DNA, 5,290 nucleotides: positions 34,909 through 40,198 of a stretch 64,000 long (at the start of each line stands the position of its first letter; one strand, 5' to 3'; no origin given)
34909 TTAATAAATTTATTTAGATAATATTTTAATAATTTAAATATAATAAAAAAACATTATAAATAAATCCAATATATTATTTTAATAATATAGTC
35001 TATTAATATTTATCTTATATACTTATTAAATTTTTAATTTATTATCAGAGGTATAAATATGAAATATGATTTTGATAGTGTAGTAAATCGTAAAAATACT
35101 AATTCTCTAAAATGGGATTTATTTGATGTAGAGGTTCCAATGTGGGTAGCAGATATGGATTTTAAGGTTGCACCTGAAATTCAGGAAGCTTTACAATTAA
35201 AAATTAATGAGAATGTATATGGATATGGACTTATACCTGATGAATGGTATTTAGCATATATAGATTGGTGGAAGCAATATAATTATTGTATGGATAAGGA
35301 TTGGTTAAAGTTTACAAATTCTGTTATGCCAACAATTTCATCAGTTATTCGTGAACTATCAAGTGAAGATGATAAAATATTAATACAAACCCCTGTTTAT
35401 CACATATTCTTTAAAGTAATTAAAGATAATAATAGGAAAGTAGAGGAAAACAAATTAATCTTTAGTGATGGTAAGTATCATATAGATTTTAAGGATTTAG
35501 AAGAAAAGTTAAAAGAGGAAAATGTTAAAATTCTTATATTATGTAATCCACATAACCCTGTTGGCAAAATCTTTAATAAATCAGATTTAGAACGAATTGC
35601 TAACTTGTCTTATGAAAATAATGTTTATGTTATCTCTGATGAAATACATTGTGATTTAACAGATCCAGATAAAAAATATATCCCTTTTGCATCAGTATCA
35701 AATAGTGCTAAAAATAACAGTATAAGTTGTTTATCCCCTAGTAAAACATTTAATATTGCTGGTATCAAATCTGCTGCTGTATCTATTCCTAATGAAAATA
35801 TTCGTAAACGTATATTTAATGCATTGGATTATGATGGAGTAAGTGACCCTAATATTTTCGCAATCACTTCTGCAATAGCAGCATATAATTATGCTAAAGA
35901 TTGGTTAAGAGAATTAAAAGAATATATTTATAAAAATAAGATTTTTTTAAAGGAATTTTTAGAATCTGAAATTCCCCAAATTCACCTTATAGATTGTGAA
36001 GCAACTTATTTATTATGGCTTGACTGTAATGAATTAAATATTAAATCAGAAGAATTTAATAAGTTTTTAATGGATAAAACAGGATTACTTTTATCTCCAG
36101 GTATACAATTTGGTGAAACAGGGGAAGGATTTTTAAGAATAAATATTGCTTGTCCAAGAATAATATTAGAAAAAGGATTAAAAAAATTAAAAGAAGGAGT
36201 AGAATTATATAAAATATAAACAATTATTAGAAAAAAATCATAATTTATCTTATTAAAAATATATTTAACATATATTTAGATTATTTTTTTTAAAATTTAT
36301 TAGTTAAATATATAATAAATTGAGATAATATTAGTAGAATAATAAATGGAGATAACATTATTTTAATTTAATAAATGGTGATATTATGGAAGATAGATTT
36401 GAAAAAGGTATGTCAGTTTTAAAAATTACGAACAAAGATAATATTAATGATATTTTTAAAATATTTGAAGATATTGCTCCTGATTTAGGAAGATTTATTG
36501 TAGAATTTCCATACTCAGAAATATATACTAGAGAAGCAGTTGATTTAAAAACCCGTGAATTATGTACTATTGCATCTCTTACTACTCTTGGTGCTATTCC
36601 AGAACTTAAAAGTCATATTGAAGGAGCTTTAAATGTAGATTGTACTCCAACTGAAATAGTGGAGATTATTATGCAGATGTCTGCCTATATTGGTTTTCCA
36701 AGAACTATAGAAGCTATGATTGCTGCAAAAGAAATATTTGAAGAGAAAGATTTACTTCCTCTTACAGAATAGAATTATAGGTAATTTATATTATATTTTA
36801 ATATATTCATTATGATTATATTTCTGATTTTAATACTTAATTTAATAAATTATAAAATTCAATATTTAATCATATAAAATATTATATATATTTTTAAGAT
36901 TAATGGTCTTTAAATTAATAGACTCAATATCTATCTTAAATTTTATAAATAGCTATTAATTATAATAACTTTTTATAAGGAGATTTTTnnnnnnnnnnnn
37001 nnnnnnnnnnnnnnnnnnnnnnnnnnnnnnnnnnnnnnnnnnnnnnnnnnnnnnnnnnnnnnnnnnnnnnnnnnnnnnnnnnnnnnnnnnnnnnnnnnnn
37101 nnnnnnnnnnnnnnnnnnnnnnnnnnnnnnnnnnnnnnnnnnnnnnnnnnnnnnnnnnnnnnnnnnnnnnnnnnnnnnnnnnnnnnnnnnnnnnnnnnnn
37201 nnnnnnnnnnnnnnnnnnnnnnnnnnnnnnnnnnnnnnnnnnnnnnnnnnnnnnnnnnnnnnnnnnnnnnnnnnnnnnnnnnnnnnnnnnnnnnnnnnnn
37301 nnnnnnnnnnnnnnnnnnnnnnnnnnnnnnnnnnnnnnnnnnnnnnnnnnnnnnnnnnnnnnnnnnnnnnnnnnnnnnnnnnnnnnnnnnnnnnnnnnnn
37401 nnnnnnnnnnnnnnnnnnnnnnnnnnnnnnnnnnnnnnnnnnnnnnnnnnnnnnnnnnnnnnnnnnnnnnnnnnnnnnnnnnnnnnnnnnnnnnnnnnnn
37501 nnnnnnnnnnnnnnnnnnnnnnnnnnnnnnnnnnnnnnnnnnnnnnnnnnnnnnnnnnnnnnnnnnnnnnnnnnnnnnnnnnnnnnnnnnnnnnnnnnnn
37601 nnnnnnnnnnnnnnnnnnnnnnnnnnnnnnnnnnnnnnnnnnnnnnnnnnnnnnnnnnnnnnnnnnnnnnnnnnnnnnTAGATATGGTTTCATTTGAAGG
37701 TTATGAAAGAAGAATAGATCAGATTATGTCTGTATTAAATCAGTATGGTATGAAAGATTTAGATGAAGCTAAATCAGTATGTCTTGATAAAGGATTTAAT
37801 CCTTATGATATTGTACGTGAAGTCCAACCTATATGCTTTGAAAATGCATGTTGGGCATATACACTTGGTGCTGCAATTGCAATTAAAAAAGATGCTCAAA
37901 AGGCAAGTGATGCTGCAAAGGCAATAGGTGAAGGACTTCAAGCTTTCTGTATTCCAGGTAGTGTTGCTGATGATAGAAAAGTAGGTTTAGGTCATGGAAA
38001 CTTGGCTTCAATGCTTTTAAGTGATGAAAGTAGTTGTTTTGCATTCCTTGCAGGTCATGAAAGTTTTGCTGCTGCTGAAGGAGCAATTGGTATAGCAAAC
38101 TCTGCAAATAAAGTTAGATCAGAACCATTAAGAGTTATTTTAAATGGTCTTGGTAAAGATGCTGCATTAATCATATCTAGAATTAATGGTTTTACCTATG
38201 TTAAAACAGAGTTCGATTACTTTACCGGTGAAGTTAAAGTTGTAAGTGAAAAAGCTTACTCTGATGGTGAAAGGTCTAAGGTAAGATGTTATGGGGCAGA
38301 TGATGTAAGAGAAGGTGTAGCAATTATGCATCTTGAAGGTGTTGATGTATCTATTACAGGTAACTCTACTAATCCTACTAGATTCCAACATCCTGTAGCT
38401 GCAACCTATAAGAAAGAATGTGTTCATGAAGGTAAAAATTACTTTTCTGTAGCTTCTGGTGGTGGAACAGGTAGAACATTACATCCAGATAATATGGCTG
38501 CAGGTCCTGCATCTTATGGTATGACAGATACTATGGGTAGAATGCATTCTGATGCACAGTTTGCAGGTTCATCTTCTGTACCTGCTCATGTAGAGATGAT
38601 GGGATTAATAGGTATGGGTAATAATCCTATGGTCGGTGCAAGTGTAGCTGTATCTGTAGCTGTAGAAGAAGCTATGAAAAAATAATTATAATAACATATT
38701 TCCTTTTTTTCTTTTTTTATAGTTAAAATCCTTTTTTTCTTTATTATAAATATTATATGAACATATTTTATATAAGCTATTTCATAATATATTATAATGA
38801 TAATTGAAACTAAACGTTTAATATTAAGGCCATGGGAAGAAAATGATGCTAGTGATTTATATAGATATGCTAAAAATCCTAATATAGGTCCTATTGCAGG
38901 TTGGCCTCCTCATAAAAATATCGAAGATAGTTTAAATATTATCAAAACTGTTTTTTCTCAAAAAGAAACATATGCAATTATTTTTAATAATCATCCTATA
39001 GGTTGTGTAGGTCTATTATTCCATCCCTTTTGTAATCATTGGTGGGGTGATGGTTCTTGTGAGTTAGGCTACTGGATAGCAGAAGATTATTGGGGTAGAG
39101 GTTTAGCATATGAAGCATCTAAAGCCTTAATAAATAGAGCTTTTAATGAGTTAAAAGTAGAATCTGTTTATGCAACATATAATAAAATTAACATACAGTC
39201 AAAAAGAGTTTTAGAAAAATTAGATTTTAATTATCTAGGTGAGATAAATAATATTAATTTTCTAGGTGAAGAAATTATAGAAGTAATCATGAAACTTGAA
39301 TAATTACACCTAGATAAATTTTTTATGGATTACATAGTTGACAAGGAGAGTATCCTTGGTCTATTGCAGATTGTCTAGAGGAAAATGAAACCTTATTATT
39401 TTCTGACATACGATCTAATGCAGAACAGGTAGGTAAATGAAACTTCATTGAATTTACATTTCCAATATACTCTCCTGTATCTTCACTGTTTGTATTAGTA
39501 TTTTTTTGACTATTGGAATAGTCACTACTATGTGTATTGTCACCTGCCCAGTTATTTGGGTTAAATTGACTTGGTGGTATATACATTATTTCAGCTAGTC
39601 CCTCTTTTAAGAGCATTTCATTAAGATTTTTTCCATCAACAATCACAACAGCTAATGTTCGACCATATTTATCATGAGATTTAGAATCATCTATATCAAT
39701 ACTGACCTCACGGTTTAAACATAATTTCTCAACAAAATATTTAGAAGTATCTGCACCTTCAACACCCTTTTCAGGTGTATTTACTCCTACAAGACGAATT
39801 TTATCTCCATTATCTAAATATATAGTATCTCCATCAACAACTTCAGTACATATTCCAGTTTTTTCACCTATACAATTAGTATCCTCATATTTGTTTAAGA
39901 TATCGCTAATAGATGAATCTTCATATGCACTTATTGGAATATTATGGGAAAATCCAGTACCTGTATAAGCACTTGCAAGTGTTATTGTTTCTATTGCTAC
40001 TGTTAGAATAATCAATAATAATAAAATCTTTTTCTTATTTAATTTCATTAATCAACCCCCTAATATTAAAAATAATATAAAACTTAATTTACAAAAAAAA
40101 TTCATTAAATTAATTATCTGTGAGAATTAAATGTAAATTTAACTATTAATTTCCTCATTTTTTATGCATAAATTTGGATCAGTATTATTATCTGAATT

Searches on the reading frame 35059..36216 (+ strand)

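Call 68: search_protein_families(library=ncbifam, proteins=[window:35059-36216:+], max_evalue=1e-25)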
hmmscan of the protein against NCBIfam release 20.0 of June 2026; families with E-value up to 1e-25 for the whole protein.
window:35059-36216:+ (386 aa): 11 families
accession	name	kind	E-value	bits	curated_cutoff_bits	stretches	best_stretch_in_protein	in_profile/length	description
TIGR04350.1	C_S_lyase_PatB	subfamily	3.8e-122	407.9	340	1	5-380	1-382/384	PatB family C-S lyase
NF041364.1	GntC_guanitoxin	equivalog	1e-34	120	415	1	93-379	73-355/356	guanitoxin biosynthesis PLP-dependent (S)-gamma-hydroxy-L-arginine cyclodehydratase GntC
NF005593.0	PRK07324.1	equivalog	6.4e-31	107.7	476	1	90-381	90-368/373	aminotransferase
NF006229.0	PRK08361.1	equivalog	6.3e-29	101.2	624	1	31-381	41-388/391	aspartate aminotransferase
NF004975.0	PRK06348.1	equivalog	1.3e-28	100.1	549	1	72-376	81-378/384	pyridoxal phosphate-dependent aminotransferase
NF004770.0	PRK06108.1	subfamily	1.6e-27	96.3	422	1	73-381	89-392/396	pyridoxal phosphate-dependent aminotransferase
NF005817.0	PRK07683.1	equivalog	2.7e-27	95.5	575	1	30-379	35-379/387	aminotransferase A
NF005816.0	PRK07682.1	equivalog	9.9e-27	93.6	620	1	92-381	102-383/390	aminotransferase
TIGR01265.1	tyr_nico_aTase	subfamily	1.9e-26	93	292.45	1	68-380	83-398/403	tyrosine/nicotianamine family aminotransferase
NF006230.0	PRK08363.1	equivalog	3.4e-26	91.9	534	1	78-379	91-390/398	alanine aminotransferase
NF005588.0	PRK07309.1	equivalog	7.8e-26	90.9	576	1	75-381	87-386/391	pyridoxal phosphate-dependent aminotransferase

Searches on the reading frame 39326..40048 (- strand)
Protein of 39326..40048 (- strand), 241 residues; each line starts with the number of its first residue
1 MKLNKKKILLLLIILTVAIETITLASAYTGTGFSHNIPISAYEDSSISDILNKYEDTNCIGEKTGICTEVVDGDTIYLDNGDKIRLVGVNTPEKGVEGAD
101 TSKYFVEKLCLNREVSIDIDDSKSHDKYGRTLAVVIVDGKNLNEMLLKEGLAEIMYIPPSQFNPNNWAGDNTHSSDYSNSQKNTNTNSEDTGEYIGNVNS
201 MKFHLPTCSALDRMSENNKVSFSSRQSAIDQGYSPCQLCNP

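Call 68: search_protein_families(library=ncbifam, proteins=[window:39326-40048:-], max_evalue=1e-25)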
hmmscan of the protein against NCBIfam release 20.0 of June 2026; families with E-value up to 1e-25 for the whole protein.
window:39326-40048:- (241 aa): 0 families

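Call 69: search_protein_families(library=padloc, proteins=[window:39326-40048:-], max_evalue=0.01)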
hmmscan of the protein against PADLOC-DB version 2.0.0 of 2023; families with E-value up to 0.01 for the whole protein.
window:39326-40048:- (241 aa): 1 family
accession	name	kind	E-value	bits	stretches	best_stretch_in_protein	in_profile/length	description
PDLC01096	C3a212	-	2.4e-06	24.9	1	8-149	9-143/279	SNc+LTD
